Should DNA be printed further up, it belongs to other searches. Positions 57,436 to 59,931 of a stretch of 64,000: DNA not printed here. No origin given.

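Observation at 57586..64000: Tandemly duplicated two-gene T9SS cargo cassette (type-A CTD gene coupled to type-B CTD gene)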

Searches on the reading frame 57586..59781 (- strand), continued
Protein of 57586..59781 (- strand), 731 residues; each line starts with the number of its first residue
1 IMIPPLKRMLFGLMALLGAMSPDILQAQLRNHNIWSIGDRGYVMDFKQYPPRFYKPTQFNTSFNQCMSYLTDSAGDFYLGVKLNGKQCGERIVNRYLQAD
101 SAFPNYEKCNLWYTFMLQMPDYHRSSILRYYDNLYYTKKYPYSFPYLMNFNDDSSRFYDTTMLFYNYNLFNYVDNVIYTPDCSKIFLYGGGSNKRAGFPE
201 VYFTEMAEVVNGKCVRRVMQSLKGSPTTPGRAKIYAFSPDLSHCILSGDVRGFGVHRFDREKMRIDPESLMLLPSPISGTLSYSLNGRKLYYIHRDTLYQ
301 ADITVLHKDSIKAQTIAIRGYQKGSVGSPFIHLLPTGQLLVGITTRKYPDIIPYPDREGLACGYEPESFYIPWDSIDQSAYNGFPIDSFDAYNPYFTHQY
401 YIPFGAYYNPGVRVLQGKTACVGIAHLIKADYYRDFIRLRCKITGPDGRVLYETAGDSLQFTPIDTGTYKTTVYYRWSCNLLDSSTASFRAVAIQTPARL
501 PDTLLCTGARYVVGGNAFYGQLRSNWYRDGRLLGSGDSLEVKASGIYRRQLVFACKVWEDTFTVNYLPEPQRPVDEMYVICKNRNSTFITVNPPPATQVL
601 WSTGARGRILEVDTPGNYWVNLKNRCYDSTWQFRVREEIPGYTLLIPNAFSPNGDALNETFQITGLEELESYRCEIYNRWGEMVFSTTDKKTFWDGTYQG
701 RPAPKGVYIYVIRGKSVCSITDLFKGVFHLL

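Call 51: predict_structure(alignment_id=A1)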
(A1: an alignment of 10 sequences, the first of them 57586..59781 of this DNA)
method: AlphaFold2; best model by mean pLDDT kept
length: 731 residues; sequences in the alignment: 10
mean_pLDDT: 50.8   pTM: 0.37
mean pLDDT of the five models: 50.8, 49.3, 47.9, 44.4, 42.7
residues with pLDDT >= 90: 0; 70-90: 175; 50-70: 187; < 50: 369
segments of 3 or more residues with pLDDT < 50: 1-176, 178-185, 192-201, 209-215, 225-231, 249-251, 323-327, 369-496, 515-519, 639-641, 651-654, 718-725
pLDDT, mean of each block of 10 residues (from residue 1): 37 31 28 35 39 33 26 25 25 27 24 23 24 21 21 25 32 43 50 41 54 51 44 61 66 72 74 61 75 79 70 74 54 58 58 75 61 36 26 24 26 25 30 37 38 39 37 33 35 49 61 52 76 76 79 67 69 58 69 76 83 83 77 68 54 50 65 80 81 73 69 59 48 53
secondary structure, 60 per line:
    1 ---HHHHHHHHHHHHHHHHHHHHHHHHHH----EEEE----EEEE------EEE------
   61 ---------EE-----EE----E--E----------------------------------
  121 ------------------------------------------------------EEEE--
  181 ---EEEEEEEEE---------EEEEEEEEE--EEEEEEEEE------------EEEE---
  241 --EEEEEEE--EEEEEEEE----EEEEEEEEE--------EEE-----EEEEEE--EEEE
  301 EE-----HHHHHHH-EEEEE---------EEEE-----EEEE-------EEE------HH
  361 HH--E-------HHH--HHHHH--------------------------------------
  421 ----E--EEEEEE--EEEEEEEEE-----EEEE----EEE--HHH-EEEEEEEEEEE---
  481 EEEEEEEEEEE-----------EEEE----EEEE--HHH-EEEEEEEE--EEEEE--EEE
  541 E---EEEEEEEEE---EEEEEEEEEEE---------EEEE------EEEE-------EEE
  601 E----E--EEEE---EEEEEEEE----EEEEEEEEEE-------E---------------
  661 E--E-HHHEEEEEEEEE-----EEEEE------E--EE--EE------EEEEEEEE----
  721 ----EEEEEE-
elements in order (helices of 4 or more, strands of 3 or more residues): H4-29 E34-37 E42-45 E52-54 E175-178 E184-192 E202-210 E213-221 E234-237 E243-249 E252-259 E264-272 E281-283 E289-294 E297-302 H308-314 E316-320 E330-333 E339-342 E350-352 H359-362 H378-382 E428-433 E436-444 E450-453 E458-460 E467-477 E481-491 E503-506 E511-514 E521-528 E531-535 E538-541 E545-553 E557-567 E577-580 E587-590 E598-601 E609-612 E616-623 E628-637 E669-677 E683-687 E709-716 E725-730
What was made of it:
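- The B model is poor (pLDDT 50.8, below 50 for residues 1-176, call 51).
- Tried and rejected: The AF2 model from a 10-sequence alignment was too poor (pLDDT 50.8, call 51) to justify a fold search.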

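Call 55: search_protein_families(library=pfam, alignment_id=A4, max_evalue=0.001)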
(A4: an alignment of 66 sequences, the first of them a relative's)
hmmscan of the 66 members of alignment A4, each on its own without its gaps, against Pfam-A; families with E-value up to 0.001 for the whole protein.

A. member 1, L010:3-1277:+ (425 aa): 0 families

B. families by the number of members that match (of 66 scanned): 122 families (the first 25 are shown)
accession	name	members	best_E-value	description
PF13585.12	CHU_C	5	1.2e-21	CHU_C Type IX secretion signal domain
PF18911.6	PKD_4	4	4.6e-67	PKD domain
PF12146.15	Hydrolase_4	4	4.4e-13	Serine aminopeptidase, S33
PF18962.6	Por_Secre_tail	4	1.3e-12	Secretion system C-terminal sorting domain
PF06491.16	Disulph_isomer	3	3.9e-63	Disulphide isomerase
PF00801.26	PKD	3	8.9e-47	PKD domain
PF00561.26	Abhydrolase_1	3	1.7e-24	alpha/beta hydrolase fold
PF12697.13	Abhydrolase_6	3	4.4e-21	Alpha/beta hydrolase family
PF01039.27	Carboxyl_trans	2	3.6e-139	Carboxyl transferase domain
PF11751.14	PorP_SprF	2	2.8e-76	Type IX secretion system membrane protein PorP/SprF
PF13573.12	SprB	2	2.2e-56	SprB repeat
PF00691.25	OmpA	2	1.5e-23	OmpA family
PF05175.20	MTS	2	2.9e-17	Methyltransferase small domain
PF07676.18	PD40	2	7.4e-17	WD40-like Beta Propeller Repeat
PF03255.19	ACCA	2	9.7e-14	Acetyl co-enzyme A carboxylase carboxyltransferase-like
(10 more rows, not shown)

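Call 56: search_protein_families(library=pfam, alignment_id=A5, max_evalue=0.001)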
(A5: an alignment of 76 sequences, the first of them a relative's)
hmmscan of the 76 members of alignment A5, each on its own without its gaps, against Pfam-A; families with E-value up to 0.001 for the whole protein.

A. member 1, L009:1588-2160:- (191 aa): 1 family
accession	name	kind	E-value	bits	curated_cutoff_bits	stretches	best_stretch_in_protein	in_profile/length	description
PF04055.27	Radical_SAM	-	0.00014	22.5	29.5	1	1-118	51-165/166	Radical SAM superfamily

B. families by the number of members that match (of 76 scanned): 160 families (the first 25 are shown)
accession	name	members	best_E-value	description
PF18962.6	Por_Secre_tail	7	3.5e-12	Secretion system C-terminal sorting domain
PF18911.6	PKD_4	6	4.8e-69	PKD domain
PF00801.26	PKD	6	4.9e-37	PKD domain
PF13585.12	CHU_C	6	1.5e-25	CHU_C Type IX secretion signal domain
PF11751.14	PorP_SprF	4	1.9e-69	Type IX secretion system membrane protein PorP/SprF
PF00072.30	Response_reg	4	3.7e-37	Response regulator receiver domain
PF00005.33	ABC_tran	3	9.7e-27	ABC transporter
PF03193.22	RsgA_GTPase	3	7.8e-06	RsgA GTPase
PF13401.12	AAA_22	3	1e-05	AAA domain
PF17517.7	IgGFc_binding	2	7.8e-71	IgGFc binding protein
PF02421.24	FeoB_N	2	2.1e-57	Ferrous iron transport protein B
PF01433.26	Peptidase_M1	2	5.1e-50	Peptidase family M1 domain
PF06739.17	SBBP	2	1.2e-36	Beta-propeller repeat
PF15902.12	Sortilin-Vps10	2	3.6e-36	Sortilin, neurotensin receptor 3,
PF13173.12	AAA_14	2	9.1e-30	AAA domain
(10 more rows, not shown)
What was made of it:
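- Base rates are in calls 55 and 56. Type-A neighbours occur next to 6-9% of unrelated type-B genes anyway (calls 55, 56).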

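Call 58: search_protein_representatives(alignment_id=A1)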
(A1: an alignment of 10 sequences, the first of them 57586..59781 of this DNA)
Query: 10 sequences, 723 profile positions. Proteins with E-value up to 0.001 (for the whole library): 160566; up to 1e-10: 114082; up to 1e-30: 29587. The best 150 are listed.
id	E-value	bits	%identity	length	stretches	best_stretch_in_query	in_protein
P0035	0.0e+00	1765.6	-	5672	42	476-624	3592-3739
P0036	0.0e+00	1596.5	-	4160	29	481-701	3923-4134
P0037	0.0e+00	1472.9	-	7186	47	456-628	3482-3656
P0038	0.0e+00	1332.3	-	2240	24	475-631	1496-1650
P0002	0.0e+00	1155.1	-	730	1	1-722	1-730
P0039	0.0e+00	1101.0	-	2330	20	485-722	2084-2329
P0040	0.0e+00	1026.0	-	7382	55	531-721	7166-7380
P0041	0.0e+00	1020.3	-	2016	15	495-723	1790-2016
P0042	0.0e+00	1016.0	-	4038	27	498-631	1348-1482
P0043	2.2e-292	988.1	-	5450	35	459-627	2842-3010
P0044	3.9e-283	957.5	-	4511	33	447-633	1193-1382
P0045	3.4e-280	947.7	-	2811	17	481-629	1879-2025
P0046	6.0e-280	946.9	-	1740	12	474-626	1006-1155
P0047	2.7e-275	931.5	-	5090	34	439-624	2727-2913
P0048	4.2e-266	901.2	-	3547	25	604-723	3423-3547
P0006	4.4e-239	811.8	-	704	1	1-723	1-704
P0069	4.6e-230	782.0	-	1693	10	20-623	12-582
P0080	7.5e-217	738.3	-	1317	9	10-630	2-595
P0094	8.1e-206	701.9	-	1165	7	20-626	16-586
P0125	2.6e-185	634.1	-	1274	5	21-625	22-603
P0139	2.0e-180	617.9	-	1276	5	20-625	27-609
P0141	1.7e-179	614.8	-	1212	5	13-626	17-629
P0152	1.3e-175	602.1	-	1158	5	10-553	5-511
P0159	3.1e-173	594.1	-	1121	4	13-632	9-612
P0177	1.2e-168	579.0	-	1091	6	23-624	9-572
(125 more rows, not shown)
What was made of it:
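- The profile search gave full-length matches to P0069, P0080, P0094 and others (call 58).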

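Call 60: search_protein_families(library=pfam, proteins=[P0080, P0094, P0125, P0139, P0141, P0152, P0159, P0177], max_evalue=0.001)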
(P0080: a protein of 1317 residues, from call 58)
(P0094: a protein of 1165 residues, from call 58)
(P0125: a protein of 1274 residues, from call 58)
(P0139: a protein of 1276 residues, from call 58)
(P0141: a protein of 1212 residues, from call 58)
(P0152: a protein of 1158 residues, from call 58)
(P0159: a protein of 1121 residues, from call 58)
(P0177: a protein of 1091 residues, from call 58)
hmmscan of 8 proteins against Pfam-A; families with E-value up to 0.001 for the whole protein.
P0080 (1317 aa): 4 families
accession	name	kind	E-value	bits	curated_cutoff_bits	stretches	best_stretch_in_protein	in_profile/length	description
PF18911.6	PKD_4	-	3.9e-15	56.1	27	0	379-444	8-72/85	PKD domain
PF13585.12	CHU_C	-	1.7e-14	54.1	27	1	1228-1306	3-81/86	CHU_C Type IX secretion signal domain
PF19081.6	Ig_7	-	5.8e-12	46.2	27.3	0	666-733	4-84/84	Ig-like domain CHU_C associated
PF22078.1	Ribosomal_bL9m_C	-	3e-06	27.6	27.7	0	559-583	53-77/86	Large ribosomal subunit protein bL9m C-terminal domain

P0094 (1165 aa): 4 families
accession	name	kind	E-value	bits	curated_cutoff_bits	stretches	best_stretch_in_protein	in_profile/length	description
PF13585.12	CHU_C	-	8.8e-11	42.2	27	1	1079-1149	2-74/86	CHU_C Type IX secretion signal domain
PF18224.6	ToxB_N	-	9.2e-11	42.1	25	0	838-861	29-52/61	ToxB N-terminal domain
PF18911.6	PKD_4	-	2.3e-10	40.8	27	0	390-433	29-67/85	PKD domain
PF19081.6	Ig_7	-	1.1e-09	38.9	27.3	0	660-696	4-40/84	Ig-like domain CHU_C associated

P0125 (1274 aa): 6 families
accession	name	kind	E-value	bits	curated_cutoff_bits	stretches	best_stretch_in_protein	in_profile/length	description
PF18911.6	PKD_4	-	3.2e-25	88.4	27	1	405-457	33-81/85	PKD domain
PF13585.12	CHU_C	-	3.5e-18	66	27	1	1187-1268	2-82/86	CHU_C Type IX secretion signal domain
PF00801.26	PKD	-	6.4e-13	48.9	23.5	1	408-456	31-76/80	PKD domain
PF00630.25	Filamin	-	6.4e-05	24.2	26.9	0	497-518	60-81/93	Filamin/ABP280 repeat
PF19081.6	Ig_7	-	7.7e-05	23.4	27.3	0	829-892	8-84/84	Ig-like domain CHU_C associated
PF24068.1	TPD1_C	-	0.00013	22.3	27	0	579-601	15-38/98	Tapetum determinant 1, C-terminal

P0139 (1276 aa): 5 families
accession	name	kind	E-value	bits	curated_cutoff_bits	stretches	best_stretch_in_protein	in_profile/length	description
PF18911.6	PKD_4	-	1.2e-15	57.7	27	1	396-469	11-83/85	PKD domain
PF13585.12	CHU_C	-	1.5e-14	54.3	27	1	1187-1259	3-73/86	CHU_C Type IX secretion signal domain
PF16411.10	SusF_SusE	-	4.9e-07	30.6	27.5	1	792-958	68-166/167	Outer membrane protein SusF_SusE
PF00801.26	PKD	-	5.1e-07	30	23.5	1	413-458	27-69/80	PKD domain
PF19081.6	Ig_7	-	9.4e-05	23.1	27.3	0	553-596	11-64/84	Ig-like domain CHU_C associated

P0141 (1212 aa): 3 families
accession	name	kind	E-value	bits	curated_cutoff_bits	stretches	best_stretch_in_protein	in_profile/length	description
PF18911.6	PKD_4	-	9.3e-21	74.1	27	1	412-492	3-82/85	PKD domain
PF13585.12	CHU_C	-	3.5e-14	53.1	27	1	1122-1192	2-75/86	CHU_C Type IX secretion signal domain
PF19081.6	Ig_7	-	6.8e-08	33.1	27.3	0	565-634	4-84/84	Ig-like domain CHU_C associated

P0152 (1158 aa): 4 families
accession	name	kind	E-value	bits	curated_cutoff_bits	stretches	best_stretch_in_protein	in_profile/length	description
PF18911.6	PKD_4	-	1.5e-12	47.8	27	1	391-432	36-72/85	PKD domain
PF13585.12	CHU_C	-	2e-12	47.5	27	1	1071-1155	3-85/86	CHU_C Type IX secretion signal domain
PF19081.6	Ig_7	-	1.1e-05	26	27.3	0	616-658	42-84/84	Ig-like domain CHU_C associated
PF24312.1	Ig-like_POM152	-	0.00011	23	27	0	965-989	56-81/89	Nucleoporin POM152, Ig-like domain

P0159 (1121 aa): 3 families
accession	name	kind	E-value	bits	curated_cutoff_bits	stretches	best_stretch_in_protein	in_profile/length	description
PF18911.6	PKD_4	-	2.3e-16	60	27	1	403-460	20-76/85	PKD domain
PF13585.12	CHU_C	-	3e-15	56.6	27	1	1032-1102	3-74/86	CHU_C Type IX secretion signal domain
PF00801.26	PKD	-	1.5e-05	25.3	23.5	1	399-452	13-65/80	PKD domain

P0177 (1091 aa): 3 families
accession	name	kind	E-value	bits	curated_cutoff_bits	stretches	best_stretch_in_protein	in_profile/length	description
PF13585.12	CHU_C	-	4.7e-15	55.9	27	1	1002-1069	3-72/86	CHU_C Type IX secretion signal domain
PF18911.6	PKD_4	-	8.9e-07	29.3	27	0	378-430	32-81/85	PKD domain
PF19081.6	Ig_7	-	1e-06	29.4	27.3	0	607-646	42-81/84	Ig-like domain CHU_C associated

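Call 66: search_protein_families(library=ncbifam, proteins=[P0080, P0094, P0125, P0152, P0177, P0006, P0008], max_evalue=0.001)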
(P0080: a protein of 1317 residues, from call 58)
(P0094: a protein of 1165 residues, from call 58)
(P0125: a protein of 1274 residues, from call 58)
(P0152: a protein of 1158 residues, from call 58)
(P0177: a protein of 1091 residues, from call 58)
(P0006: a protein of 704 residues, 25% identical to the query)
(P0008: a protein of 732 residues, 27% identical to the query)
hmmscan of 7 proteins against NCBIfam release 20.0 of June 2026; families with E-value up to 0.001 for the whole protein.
P0080 (1317 aa): 1 family
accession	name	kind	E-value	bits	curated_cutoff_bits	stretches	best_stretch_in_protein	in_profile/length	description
TIGR04131.1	Bac_Flav_CTERM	domain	7.4e-10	38.8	35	1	1228-1301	3-76/85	T9SS type B sorting domain-containing protein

P0094 (1165 aa): 1 family
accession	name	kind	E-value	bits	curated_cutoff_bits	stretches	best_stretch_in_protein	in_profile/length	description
TIGR04131.1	Bac_Flav_CTERM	domain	4.5e-10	39.5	35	1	1079-1165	2-85/85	T9SS type B sorting domain-containing protein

P0125 (1274 aa): 1 family
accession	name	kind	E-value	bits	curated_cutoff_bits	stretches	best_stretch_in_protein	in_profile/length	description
TIGR04131.1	Bac_Flav_CTERM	domain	5.3e-13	48.9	35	1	1188-1274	3-85/85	T9SS type B sorting domain-containing protein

P0152 (1158 aa): 1 family
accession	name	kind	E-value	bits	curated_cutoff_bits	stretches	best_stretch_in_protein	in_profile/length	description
TIGR04131.1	Bac_Flav_CTERM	domain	9.9e-09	35.2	35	1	1071-1138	3-71/85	T9SS type B sorting domain-containing protein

P0177 (1091 aa): 1 family
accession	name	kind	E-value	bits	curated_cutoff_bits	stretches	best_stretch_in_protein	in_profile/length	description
TIGR04131.1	Bac_Flav_CTERM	domain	3e-12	46.5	35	1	1002-1071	3-73/85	T9SS type B sorting domain-containing protein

P0006 (704 aa): 1 family
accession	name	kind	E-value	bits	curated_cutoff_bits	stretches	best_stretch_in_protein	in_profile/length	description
TIGR04131.1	Bac_Flav_CTERM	domain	5.6e-13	48.9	35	1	615-703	3-84/85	T9SS type B sorting domain-containing protein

P0008 (732 aa): 1 family
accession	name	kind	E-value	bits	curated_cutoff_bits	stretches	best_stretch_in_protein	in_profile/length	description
TIGR04131.1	Bac_Flav_CTERM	domain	2.8e-12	46.6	35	1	642-731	2-84/85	T9SS type B sorting domain-containing protein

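Call 87: search_protein_families(library=pfam, proteins=[L001:3-854:+], max_evalue=0.01)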
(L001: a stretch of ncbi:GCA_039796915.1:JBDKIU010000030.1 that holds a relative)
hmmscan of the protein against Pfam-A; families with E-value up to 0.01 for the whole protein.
L001:3-854:+ (284 aa): 1 family
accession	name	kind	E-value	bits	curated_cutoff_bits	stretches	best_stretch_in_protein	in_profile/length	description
PF19089.6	DUF5777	-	2.8e-85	285.9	23.1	1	42-284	3-247/247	Membrane bound beta barrel domain (DUF5777)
